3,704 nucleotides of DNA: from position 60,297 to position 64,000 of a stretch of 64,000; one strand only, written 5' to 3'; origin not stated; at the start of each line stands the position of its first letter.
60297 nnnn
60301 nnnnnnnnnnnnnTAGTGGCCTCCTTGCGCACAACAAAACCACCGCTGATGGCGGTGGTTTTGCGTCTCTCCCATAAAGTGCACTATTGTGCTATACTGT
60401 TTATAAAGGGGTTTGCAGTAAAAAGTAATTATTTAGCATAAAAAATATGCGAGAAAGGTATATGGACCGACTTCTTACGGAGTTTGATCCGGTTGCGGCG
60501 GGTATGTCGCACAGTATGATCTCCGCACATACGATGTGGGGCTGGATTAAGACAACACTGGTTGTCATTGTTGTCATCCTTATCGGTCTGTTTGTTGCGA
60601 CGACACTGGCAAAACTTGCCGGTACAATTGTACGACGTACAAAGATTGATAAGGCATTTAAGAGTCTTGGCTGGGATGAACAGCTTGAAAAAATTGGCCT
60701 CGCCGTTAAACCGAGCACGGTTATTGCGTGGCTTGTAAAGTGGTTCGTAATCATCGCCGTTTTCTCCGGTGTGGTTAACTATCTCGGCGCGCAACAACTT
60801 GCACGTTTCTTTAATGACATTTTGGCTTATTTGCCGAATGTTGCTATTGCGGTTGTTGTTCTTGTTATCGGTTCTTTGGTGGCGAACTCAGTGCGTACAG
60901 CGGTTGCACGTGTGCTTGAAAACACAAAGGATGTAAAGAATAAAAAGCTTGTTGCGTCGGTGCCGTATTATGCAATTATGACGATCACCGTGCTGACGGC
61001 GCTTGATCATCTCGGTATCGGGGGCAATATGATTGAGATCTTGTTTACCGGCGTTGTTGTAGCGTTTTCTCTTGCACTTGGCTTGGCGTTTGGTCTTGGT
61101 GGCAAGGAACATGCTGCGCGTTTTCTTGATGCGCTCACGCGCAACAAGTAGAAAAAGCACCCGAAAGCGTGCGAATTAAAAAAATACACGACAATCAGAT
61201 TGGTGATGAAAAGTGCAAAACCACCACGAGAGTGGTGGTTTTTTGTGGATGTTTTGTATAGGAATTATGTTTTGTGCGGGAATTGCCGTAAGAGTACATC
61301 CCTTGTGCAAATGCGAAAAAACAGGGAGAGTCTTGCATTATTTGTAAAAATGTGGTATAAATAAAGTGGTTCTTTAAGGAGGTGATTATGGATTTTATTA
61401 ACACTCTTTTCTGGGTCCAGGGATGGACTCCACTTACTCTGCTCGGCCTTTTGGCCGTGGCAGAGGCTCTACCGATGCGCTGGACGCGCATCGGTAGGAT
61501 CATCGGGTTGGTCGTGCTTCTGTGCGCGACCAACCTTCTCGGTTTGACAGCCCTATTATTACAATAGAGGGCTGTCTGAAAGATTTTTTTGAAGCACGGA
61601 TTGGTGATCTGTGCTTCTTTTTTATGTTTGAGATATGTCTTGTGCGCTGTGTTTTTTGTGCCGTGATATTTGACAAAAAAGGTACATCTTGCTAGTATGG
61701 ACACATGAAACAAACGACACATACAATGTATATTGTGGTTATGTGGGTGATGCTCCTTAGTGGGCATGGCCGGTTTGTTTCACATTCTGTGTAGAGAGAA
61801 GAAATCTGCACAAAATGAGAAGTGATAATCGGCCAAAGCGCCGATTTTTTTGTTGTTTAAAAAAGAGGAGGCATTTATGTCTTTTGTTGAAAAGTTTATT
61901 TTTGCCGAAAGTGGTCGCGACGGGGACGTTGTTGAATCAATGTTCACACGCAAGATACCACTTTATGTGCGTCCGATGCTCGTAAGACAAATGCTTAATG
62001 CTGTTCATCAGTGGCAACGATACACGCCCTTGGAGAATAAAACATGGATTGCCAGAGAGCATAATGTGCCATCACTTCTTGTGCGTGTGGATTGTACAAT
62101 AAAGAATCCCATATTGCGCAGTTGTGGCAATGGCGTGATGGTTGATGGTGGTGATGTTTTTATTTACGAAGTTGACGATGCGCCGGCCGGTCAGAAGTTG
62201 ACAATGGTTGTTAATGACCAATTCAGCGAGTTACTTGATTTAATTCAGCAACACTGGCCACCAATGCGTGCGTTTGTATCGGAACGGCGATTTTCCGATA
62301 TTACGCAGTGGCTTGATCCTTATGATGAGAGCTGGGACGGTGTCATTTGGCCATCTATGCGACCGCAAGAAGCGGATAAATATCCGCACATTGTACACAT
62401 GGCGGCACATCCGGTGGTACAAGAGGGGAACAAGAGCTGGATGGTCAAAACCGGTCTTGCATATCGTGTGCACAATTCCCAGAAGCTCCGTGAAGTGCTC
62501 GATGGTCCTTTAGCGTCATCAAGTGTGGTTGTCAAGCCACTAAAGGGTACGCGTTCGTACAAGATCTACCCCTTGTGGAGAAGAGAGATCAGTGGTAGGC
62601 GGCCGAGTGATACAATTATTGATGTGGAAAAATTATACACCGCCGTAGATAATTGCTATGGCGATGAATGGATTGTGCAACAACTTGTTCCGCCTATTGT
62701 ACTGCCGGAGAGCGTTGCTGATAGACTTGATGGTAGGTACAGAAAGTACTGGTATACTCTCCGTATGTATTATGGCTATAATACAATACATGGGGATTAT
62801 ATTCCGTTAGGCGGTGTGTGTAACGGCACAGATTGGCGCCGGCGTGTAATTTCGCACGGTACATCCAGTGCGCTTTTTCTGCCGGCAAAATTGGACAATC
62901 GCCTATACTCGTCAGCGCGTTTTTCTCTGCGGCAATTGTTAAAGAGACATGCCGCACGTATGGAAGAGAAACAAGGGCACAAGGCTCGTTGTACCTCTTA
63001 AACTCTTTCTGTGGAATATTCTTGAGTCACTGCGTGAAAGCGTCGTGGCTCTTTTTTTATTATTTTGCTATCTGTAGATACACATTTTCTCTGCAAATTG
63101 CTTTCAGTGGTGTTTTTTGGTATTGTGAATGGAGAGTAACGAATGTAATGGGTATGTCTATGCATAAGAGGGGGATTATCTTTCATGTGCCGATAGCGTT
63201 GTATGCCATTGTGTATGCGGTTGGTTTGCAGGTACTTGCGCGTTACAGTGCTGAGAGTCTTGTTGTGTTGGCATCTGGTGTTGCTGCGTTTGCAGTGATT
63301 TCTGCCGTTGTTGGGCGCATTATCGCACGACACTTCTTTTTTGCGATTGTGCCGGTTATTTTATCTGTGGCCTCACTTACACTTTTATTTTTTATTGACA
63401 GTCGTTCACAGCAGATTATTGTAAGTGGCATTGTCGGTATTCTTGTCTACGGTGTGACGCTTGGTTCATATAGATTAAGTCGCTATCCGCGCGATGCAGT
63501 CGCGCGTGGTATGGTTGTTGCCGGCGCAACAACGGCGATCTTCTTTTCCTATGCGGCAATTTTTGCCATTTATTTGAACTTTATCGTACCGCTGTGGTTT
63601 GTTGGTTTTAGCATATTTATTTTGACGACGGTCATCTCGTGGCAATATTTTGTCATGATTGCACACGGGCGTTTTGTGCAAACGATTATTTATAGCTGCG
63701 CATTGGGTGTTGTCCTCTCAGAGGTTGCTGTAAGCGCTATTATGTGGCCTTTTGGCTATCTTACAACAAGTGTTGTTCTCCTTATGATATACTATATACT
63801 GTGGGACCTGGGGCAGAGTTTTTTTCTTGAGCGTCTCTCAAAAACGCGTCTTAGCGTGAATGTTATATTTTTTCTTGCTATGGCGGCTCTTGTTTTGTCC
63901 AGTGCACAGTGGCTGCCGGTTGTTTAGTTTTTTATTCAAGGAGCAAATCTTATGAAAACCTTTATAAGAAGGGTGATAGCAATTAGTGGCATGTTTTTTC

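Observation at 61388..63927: Compositionally distinct three-gene island: hydrophobic peptide, weakly ATP-grasp-like protein, polytopic membrane protein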

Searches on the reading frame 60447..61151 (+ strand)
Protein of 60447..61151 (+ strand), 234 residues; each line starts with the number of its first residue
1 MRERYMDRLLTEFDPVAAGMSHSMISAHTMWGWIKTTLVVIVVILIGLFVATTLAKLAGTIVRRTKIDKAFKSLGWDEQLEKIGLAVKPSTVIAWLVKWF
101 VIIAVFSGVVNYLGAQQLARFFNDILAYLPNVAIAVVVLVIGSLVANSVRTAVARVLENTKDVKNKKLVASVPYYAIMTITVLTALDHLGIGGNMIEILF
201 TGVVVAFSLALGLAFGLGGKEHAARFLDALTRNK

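Call 6: search_protein_families(library=pfam, proteins=[window:60447-61151:+], max_evalue=1)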
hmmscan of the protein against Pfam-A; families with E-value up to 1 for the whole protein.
window:60447-61151:+ (234 aa): 4 families
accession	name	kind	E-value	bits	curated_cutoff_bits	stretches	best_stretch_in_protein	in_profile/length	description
PF05552.17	MS_channel_1st_1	-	2.5e-11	43.7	22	2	118-160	3-45/50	Mechanosensitive ion channel, conserved TM helix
PF04864.19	Alliinase_C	-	0.038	13.3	22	1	116-179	46-110/363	Allinase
PF16488.10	ArgoL2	-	0.14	12.9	33.3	1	63-90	2-31/47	Argonaute linker 2 domain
PF11833.13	CPP1-like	-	0.46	10.5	28.4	0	132-180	144-191/196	Protein CHAPERONE-LIKE PROTEIN OF POR1-like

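Call 7: search_protein_families(library=ncbifam, proteins=[window:60447-61151:+], max_evalue=1)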
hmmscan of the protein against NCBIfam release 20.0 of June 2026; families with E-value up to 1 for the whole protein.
window:60447-61151:+ (234 aa): 4 families
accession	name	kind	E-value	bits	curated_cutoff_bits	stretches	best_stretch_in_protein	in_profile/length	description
NF033912.1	msc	subfamily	7.1e-17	61.7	100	1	38-223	187-365/365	mechanosensitive ion channel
NF047602.1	MscsSHelicob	equivalog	0.00032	20.2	400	1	133-211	14-91/260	small-conductance mechanosensitive channel MscS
NF007662.0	PRK10334.1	subfamily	0.00053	19.3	321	1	118-215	17-111/286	small-conductance mechanosensitive channel MscS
NF008553.0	PRK11480.1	equivalog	0.023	13.9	490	1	127-199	84-154/320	taurine ABC transporter substrate-binding protein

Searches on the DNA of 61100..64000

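Call 16: search_rna_families(source=window, start=61100, end=64000, threshold=evalue, max_evalue=10)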
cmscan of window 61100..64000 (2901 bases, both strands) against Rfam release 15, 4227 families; matches with E-value up to 10: 9.
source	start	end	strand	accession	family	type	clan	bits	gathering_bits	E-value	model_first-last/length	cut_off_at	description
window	61768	61832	-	RF03566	mir-4875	Gene; miRNA;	-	26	90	0.028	1-73/73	no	mir-4875 microRNA precursor family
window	61528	61594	-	RF01814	rhtB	Gene; sRNA;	-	25.6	55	0.18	1-83/83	no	rhtB sRNA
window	61217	61275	-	RF02844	RefA9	Gene; antisense;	-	21.3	49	4.3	1-64/64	no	Enterococcus sRNA A9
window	61822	61924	+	RF00114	S15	Cis-reg; leader;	CL00121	20.2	39.5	0.12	1-117/117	no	Ribosomal S15 leader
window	61769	61833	+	RF01028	mir-633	Gene; miRNA;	-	17.3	90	7.5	1-85/85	no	mir-633 microRNA precursor family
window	62146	62225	+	RF00211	SNORD35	Gene; snRNA; snoRNA; CD-box;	CL00056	15.6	36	8.1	1-88/88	no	Small nucleolar RNA SNORD35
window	62318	62336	+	RF01135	sR24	Gene; snRNA; snoRNA; CD-box;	-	15.4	36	4.8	1-55/55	no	Small nucleolar RNA sR24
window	62575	62612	+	RF01124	sR36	Gene; snRNA; snoRNA; CD-box;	-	12.4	55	7.9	1-55/55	no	Small nucleolar RNA sR36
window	61505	61594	+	RF02603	BASRCII26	Gene; sRNA;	-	12.1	218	8.7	1-190/190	no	Brucella sRNA CII26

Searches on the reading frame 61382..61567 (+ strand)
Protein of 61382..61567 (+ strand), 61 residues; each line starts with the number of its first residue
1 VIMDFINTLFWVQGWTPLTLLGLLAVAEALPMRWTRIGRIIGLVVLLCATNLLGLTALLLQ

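Call 6: search_protein_families(library=pfam, proteins=[window:61382-61567:+], max_evalue=1)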
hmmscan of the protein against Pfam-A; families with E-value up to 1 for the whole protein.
window:61382-61567:+ (61 aa): 0 families

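Call 7: search_protein_families(library=ncbifam, proteins=[window:61382-61567:+], max_evalue=1)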
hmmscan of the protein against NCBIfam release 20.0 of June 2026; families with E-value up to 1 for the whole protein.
window:61382-61567:+ (61 aa): 0 families

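Call 67: find_homologous_proteins(query=window:61388-61567:+, max_evalue=0.01)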
Query window:61388-61567:+: 6 candidates shared short words with the query, none scored E <= 0.01.

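Call 87: search_protein_families(library=pfam, proteins=[window:61388-61567:+], max_evalue=1)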
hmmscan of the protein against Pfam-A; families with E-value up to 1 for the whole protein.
window:61388-61567:+ (59 aa): 0 families

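Call 88: search_protein_families(library=padloc, proteins=[window:61388-61567:+], max_evalue=0.1)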
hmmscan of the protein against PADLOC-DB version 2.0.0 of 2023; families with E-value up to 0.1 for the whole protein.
window:61388-61567:+ (59 aa): 0 families
